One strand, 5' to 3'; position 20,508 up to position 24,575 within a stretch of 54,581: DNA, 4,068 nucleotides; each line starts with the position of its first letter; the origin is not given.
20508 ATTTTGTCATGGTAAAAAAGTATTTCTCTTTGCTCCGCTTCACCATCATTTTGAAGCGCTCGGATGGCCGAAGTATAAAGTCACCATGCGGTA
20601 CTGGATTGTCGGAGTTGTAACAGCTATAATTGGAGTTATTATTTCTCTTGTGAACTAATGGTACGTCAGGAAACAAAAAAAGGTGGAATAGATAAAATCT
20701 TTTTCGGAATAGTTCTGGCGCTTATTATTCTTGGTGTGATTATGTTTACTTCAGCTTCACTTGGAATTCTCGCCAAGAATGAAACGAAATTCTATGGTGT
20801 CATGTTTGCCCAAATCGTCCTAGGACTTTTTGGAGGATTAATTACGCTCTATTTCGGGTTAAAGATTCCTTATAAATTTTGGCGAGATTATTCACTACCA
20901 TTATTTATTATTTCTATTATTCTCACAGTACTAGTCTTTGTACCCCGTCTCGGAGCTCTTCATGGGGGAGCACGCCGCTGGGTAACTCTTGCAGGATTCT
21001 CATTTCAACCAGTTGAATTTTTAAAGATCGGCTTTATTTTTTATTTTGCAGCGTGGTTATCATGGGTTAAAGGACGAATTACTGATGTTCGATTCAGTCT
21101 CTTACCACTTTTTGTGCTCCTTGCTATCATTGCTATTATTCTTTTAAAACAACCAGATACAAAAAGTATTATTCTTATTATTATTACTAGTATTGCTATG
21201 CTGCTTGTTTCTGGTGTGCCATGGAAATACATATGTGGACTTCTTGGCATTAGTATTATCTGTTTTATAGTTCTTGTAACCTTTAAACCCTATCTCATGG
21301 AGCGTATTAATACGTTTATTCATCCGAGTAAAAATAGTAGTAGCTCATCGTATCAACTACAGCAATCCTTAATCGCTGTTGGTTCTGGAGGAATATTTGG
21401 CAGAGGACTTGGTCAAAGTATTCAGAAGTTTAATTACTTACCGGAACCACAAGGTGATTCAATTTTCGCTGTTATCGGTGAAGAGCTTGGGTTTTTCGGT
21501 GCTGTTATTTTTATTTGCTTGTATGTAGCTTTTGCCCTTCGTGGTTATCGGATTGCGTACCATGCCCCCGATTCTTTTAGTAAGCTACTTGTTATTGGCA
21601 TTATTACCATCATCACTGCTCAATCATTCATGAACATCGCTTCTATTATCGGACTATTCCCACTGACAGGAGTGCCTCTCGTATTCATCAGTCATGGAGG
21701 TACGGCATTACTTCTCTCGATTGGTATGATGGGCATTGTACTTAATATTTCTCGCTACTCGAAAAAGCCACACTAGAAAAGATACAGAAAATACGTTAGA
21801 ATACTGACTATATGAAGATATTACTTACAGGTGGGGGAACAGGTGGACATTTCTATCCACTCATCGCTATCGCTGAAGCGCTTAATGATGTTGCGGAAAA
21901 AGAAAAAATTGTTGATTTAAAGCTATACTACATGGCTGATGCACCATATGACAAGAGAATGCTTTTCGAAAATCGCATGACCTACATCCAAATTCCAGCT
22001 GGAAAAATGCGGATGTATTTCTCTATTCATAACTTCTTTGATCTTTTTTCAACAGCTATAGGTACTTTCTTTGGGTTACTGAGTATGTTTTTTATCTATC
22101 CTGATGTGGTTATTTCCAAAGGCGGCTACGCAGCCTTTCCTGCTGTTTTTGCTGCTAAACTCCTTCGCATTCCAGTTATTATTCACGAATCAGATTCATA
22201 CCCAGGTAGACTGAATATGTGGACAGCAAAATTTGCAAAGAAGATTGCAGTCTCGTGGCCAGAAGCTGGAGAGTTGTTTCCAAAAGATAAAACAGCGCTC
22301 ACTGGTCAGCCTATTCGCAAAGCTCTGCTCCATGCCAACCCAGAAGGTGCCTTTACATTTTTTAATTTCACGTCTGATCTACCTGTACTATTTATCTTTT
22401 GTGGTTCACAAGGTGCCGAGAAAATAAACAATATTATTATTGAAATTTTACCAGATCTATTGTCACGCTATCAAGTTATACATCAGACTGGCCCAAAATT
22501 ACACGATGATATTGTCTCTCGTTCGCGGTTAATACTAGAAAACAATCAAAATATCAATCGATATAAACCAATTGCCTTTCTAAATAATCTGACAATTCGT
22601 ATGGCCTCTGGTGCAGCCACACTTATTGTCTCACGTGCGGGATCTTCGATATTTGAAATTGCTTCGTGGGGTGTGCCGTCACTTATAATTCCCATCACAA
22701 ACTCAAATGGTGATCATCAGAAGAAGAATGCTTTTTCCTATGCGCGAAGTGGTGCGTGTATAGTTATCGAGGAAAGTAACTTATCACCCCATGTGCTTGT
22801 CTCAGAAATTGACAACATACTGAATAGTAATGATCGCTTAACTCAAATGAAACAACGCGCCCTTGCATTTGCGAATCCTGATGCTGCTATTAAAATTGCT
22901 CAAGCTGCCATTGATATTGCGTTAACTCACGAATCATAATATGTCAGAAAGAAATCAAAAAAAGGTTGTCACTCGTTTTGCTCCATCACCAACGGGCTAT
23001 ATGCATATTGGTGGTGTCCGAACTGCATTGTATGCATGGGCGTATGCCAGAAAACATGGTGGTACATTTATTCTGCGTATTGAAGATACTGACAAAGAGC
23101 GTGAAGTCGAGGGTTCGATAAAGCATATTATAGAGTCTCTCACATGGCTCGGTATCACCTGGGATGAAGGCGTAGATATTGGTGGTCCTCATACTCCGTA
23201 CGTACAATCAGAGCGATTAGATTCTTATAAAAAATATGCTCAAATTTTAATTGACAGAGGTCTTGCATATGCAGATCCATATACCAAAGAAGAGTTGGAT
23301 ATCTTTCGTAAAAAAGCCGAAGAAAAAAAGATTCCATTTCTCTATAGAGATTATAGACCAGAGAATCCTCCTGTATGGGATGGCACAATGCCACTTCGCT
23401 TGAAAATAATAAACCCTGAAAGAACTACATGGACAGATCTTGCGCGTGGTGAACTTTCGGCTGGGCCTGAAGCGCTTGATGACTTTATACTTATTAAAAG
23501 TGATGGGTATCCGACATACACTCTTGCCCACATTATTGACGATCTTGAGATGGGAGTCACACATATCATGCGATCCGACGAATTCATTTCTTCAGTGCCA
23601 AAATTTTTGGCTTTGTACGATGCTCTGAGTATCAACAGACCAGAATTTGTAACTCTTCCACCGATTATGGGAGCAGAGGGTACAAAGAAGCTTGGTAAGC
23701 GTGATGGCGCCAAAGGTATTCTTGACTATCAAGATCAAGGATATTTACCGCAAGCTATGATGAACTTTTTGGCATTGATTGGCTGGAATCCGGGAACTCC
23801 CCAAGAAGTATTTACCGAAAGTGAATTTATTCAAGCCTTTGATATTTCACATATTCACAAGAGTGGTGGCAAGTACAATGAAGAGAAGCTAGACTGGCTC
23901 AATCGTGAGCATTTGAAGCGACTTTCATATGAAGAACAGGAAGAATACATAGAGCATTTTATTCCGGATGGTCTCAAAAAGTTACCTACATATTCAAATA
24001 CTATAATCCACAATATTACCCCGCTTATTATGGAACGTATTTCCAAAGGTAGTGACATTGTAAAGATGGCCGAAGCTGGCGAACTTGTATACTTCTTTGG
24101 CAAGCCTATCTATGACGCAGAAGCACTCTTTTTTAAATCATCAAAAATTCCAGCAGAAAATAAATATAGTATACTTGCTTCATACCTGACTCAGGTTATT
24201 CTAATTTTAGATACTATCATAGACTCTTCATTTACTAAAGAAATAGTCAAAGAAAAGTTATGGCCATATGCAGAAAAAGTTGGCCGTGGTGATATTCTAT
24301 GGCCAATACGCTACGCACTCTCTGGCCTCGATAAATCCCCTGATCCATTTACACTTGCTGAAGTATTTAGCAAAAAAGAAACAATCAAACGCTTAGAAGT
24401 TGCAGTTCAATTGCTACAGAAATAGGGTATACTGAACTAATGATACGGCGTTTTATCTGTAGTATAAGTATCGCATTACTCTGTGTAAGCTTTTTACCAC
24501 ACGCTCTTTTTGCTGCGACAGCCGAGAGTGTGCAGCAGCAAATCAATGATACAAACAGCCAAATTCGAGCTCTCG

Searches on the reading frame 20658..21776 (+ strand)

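Call 60: search_protein_families(library=pfam, max_evalue=0.00001, proteins=[window:20658-21776:+])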
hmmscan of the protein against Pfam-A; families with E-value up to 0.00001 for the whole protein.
window:20658-21776:+ (372 aa): 1 family
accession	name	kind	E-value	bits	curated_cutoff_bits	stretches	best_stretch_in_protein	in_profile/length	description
PF01098.24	FTSW_RODA_SPOVE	-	1.8e-95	320.4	26.4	1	15-369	4-355/356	Cell cycle protein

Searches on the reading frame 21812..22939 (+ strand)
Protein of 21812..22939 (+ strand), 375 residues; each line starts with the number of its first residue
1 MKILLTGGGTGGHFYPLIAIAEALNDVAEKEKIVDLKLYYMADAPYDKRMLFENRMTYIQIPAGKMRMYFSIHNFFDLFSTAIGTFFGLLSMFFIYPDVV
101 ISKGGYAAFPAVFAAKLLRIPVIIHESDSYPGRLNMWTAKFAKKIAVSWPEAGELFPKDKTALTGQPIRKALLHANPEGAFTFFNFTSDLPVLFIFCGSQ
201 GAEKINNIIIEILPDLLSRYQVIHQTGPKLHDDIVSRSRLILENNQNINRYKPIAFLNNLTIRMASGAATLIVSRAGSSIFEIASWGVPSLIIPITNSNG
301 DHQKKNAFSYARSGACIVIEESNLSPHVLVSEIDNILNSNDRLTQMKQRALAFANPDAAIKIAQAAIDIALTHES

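Call 60: search_protein_families(library=pfam, max_evalue=0.00001, proteins=[window:21812-22939:+])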
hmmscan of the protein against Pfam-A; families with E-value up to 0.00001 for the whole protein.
window:21812-22939:+ (375 aa): 2 families
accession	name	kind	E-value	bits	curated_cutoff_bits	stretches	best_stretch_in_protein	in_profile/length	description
PF04101.22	Glyco_tran_28_C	-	1.5e-30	106.9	22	1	192-358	1-162/166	Glycosyltransferase family 28 C-terminal domain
PF03033.26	Glyco_transf_28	-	1.9e-27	96.4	26.2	1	3-146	1-138/139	Glycosyltransferase family 28 N-terminal domain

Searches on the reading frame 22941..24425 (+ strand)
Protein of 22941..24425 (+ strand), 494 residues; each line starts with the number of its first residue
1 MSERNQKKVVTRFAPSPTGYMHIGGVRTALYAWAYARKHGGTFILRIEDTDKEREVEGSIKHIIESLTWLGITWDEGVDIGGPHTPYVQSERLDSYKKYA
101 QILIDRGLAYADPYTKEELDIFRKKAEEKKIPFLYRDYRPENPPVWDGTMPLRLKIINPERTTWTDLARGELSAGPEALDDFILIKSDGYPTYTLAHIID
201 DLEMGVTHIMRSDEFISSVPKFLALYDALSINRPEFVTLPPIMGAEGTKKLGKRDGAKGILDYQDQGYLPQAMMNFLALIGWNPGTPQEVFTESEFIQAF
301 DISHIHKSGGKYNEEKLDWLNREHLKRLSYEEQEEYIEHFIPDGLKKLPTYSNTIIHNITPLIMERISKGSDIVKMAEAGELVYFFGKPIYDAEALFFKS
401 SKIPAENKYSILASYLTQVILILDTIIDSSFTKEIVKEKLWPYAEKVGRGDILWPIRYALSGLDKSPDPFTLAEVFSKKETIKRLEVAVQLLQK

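Call 60: search_protein_families(library=pfam, max_evalue=0.00001, proteins=[window:22941-24425:+])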
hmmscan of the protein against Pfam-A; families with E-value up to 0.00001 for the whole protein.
window:22941-24425:+ (494 aa): 2 families
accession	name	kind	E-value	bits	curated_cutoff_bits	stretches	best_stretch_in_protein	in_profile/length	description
PF00749.27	tRNA-synt_1c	-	3.9e-86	289.2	23.4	1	8-319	1-314/314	tRNA synthetases class I (E and Q), catalytic domain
PF19269.4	Anticodon_2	-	3.6e-13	50.6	23.6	1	351-488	11-140/141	Anticodon binding domain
